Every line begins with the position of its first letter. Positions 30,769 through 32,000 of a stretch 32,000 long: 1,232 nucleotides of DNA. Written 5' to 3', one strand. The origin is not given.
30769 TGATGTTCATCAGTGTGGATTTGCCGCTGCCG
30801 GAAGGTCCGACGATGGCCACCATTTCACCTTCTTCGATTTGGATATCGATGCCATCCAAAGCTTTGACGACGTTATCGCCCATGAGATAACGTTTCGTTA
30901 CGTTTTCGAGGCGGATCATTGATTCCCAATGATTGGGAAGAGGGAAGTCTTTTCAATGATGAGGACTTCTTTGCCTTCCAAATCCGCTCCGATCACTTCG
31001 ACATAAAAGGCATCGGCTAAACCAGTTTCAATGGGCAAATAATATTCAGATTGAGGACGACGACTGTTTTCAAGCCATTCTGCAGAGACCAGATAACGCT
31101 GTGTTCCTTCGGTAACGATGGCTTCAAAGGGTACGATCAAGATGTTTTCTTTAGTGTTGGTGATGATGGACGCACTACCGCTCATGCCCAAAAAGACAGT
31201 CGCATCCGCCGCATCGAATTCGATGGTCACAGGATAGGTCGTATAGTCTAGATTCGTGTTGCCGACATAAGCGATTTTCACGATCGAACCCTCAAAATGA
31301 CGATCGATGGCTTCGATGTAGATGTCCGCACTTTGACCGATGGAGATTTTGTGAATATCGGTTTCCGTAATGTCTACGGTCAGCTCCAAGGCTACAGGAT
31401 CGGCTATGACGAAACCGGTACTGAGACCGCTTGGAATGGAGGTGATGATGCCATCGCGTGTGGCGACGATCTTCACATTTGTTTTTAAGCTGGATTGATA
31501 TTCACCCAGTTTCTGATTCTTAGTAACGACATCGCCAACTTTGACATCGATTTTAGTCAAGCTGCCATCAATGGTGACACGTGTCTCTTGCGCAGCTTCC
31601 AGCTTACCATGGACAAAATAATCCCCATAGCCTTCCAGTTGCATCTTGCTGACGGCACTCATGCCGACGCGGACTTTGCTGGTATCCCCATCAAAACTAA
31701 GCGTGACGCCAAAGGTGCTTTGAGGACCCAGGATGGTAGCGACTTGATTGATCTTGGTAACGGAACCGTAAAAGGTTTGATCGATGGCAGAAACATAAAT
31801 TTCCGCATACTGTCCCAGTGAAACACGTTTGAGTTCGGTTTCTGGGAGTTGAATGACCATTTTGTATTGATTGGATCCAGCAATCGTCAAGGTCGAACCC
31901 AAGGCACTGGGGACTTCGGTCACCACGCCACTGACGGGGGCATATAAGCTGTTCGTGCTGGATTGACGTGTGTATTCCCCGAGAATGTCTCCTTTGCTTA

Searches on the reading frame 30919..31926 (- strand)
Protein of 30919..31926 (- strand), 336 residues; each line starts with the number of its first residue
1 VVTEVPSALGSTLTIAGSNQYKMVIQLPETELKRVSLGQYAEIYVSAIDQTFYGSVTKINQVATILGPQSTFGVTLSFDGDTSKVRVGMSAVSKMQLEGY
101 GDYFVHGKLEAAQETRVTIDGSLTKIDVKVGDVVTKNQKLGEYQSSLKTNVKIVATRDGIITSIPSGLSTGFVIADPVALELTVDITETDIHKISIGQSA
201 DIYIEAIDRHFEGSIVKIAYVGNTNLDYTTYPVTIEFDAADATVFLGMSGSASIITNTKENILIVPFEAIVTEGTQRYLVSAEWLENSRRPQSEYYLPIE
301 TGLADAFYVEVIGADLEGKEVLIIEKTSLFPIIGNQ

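Call 46: search_protein_families(library=pfam, proteins=[window:30919-31926:-], max_evalue=0.001)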
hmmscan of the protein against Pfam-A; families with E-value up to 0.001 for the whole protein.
window:30919-31926:- (336 aa): 2 families
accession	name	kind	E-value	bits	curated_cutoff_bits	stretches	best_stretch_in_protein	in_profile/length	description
PF13437.12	HlyD_3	-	3.7e-10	40.9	22.2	0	172-240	28-96/106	HlyD family secretion protein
PF16576.10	HlyD_D23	-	7.5e-09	35.6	30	0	148-219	106-185/214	Barrel-sandwich domain of CusB or HlyD membrane-fusion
